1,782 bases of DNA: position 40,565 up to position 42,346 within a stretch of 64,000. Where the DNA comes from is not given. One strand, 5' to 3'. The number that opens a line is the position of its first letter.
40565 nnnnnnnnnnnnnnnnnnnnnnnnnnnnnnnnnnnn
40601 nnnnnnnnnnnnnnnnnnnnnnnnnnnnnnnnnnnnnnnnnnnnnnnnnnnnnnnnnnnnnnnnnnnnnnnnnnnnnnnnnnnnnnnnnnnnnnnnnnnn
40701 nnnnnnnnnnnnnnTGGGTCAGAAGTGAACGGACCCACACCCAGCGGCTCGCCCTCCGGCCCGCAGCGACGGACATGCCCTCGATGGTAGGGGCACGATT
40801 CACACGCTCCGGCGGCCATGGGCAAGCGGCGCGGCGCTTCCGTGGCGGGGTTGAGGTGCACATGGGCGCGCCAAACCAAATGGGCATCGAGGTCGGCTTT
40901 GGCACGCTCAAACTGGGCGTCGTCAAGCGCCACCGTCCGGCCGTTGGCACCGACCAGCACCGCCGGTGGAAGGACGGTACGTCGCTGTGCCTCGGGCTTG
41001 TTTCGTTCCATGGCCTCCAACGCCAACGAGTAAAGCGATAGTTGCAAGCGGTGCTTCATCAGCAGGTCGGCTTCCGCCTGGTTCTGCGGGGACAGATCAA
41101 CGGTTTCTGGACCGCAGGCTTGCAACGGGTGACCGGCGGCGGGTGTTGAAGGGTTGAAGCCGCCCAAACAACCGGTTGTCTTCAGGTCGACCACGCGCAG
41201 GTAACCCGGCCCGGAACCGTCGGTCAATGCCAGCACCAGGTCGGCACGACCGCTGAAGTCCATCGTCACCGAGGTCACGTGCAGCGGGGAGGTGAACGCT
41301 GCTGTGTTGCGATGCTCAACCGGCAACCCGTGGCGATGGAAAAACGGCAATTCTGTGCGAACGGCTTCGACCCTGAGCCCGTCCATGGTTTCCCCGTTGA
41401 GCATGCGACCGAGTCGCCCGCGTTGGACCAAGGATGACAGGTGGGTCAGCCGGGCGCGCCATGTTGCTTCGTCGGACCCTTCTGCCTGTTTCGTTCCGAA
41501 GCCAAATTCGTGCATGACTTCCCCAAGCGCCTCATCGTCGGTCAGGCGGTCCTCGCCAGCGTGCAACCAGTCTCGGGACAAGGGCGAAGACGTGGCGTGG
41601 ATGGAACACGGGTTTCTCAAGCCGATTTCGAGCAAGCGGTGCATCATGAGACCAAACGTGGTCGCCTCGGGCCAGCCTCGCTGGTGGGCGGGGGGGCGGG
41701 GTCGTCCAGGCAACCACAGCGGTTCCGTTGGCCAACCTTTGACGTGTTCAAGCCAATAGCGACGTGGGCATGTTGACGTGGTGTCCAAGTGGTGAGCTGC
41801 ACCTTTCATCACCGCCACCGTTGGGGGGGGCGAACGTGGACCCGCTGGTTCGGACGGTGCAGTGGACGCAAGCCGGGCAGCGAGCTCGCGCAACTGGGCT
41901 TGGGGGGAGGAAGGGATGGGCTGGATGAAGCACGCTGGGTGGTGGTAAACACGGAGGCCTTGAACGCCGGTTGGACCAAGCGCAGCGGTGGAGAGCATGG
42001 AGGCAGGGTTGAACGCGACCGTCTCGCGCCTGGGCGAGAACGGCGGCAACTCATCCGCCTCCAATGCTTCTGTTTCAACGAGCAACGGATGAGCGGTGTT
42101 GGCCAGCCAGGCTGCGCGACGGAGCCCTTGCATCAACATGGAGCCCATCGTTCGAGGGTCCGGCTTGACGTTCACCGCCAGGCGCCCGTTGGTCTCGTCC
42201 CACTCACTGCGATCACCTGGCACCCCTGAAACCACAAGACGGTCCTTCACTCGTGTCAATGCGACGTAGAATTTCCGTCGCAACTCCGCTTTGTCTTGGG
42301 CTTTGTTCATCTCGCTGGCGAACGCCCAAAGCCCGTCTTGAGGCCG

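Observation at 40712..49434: Bacterial-style AddB/AddA helicase-nuclease operon in an archaeal genome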

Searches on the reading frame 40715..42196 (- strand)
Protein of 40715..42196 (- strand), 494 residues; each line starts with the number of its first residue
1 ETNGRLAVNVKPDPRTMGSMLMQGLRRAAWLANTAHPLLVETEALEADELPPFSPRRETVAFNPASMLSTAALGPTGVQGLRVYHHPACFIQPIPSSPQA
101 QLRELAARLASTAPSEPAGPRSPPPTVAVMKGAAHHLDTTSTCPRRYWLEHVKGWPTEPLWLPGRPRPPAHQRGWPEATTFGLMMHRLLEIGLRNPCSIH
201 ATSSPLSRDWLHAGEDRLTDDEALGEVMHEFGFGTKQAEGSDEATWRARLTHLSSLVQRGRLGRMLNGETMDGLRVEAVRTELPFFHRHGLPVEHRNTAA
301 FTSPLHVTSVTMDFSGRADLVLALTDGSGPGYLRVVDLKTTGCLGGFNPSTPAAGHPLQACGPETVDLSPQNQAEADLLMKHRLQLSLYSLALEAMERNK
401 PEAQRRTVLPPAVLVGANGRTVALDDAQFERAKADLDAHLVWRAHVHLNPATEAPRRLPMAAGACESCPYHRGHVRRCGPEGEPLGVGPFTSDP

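Call 70: predict_structure(alignment_id=A5)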
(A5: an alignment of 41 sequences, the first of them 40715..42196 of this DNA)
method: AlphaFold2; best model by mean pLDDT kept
length: 494 residues; sequences in the alignment: 41
mean_pLDDT: 85.6   pTM: 0.74
mean pLDDT of the five models: 85.6, 84.3, 83.8, 83.0, 82.8
residues with pLDDT >= 90: 267; 70-90: 158; 50-70: 65; < 50: 4
segments of 3 or more residues with pLDDT < 50: none
pLDDT, mean of each block of 10 residues (from residue 1): 65 73 82 78 84 75 68 57 60 65 77 62 76 88 92 89 76 79 95 93 92 90 94 90 94 97 96 97 93 75 73 94 96 98 92 94 95 96 97 96 97 98 98 96 89 89 84 89 86 50
secondary structure, 60 per line:
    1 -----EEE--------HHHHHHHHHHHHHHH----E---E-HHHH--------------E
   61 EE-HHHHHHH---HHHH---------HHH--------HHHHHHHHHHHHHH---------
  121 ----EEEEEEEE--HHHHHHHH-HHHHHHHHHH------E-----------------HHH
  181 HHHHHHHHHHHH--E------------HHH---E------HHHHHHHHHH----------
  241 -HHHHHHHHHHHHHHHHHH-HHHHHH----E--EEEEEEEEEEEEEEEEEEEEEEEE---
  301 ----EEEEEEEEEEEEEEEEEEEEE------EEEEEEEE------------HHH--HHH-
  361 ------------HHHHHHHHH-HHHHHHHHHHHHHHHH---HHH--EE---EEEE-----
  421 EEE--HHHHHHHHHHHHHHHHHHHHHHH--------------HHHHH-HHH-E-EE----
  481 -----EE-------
elements in order: E6-8 H17-31 H42-45 E60-62 H64-70 H74-77 H98-111 E125-132 H135-142 H144-153 H178-192 H221-230 H242-259 H261-266 E274-297 E305-325 E332-339 H373-381 H383-398 E412-415 E421-423 H426-448 H463-467

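Call 73: fold_search(model_id=the predicted structure, library=pdb)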
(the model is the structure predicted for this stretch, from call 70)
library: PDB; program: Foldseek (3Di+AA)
matches with E <= 10: 173; with E <= 0.001: 8
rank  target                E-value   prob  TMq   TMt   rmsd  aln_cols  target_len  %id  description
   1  4cej_A                2.7e-06  1.00  0.27  0.12  16.6       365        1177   14  Crystal structure of AddAB-DNA-ADPNP complex at 3 Angstrom resolution (released 2014-03-12)
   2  4ceh_A                4.8e-06  1.00  0.27  0.13  11.9       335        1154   16  Crystal structure of AddAB with a forked DNA substrate (released 2014-03-12)
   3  5ld2_B                9.6e-06  1.00  0.29  0.14  10.0       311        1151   17  Cryo-EM structure of RecBCD+DNA complex revealing activated nuclease domain (released 2016-10-05)
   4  9iab_A                3.2e-04  1.00  0.28  0.46  10.1       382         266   11  Structure of the Argonaute-associated Cas4 family protein 1 (ACE1) from Chroococcidiopsis thermalis (CtACE1) (released 2025-04-23)
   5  9iab_B                3.4e-04  1.00  0.28  0.46   9.9       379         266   11  Structure of the Argonaute-associated Cas4 family protein 1 (ACE1) from Chroococcidiopsis thermalis (CtACE1) (released 2025-04-23)
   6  9iac_B                3.6e-04  1.00  0.27  0.45  10.2       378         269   13  Structure of the Argonaute-associated Cas4 family protein 1 (ACE1) from Microcystis aeruginosa (MaACE1) (released 2025-04-23)
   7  9iac_A                4.6e-04  1.00  0.28  0.45  10.2       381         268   12  Structure of the Argonaute-associated Cas4 family protein 1 (ACE1) from Microcystis aeruginosa (MaACE1) (released 2025-04-23)
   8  9olf_s                5.5e-04  0.80  0.11  0.14  23.3       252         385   11  Membrane-associated human mitoribosome in complex with TACO1 (released 2026-02-18)
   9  8d3l_I                3.1e-03  0.94  0.18  0.37  13.1       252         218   12  Type I-C Cas4-Cas1-Cas2 complex bound to a PAM/PAM prespacer (released 2022-11-02)
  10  8b1t_C                3.9e-03  0.97  0.26  0.13  13.0       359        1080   11  RecBCD-DNA in complex with the phage protein Abc2 (released 2022-12-28)
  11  9uwh_s                5.2e-03  0.54  0.12  0.14  23.3       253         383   11  human mitoribosome trapped by retapamulin (released 2025-10-29)
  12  6zm5_s                6.9e-03  0.57  0.13  0.16  22.8       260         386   11  Human mitochondrial ribosome in complex with OXA1L, mRNA, A/A tRNA, P/P tRNA and nascent polypeptide (released 2021-01-13)
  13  7mi5_A                9.8e-03  0.99  0.24  0.22  11.3       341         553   14  Asymmetrical PAM-Non PAM prespacer bound Cas4/Cas1/Cas2 complex (released 2021-11-17)
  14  6vlz_s                1.1e-02  0.47  0.13  0.15  22.2       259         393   11  Structure of the human mitochondrial ribosome-EF-G1 complex (ClassI) (released 2020-08-05)
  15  3h4r                  1.3e-02  0.89  0.23  0.43  12.5       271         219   13  Crystal structure of E. coli RecE exonuclease (released 2009-05-26)
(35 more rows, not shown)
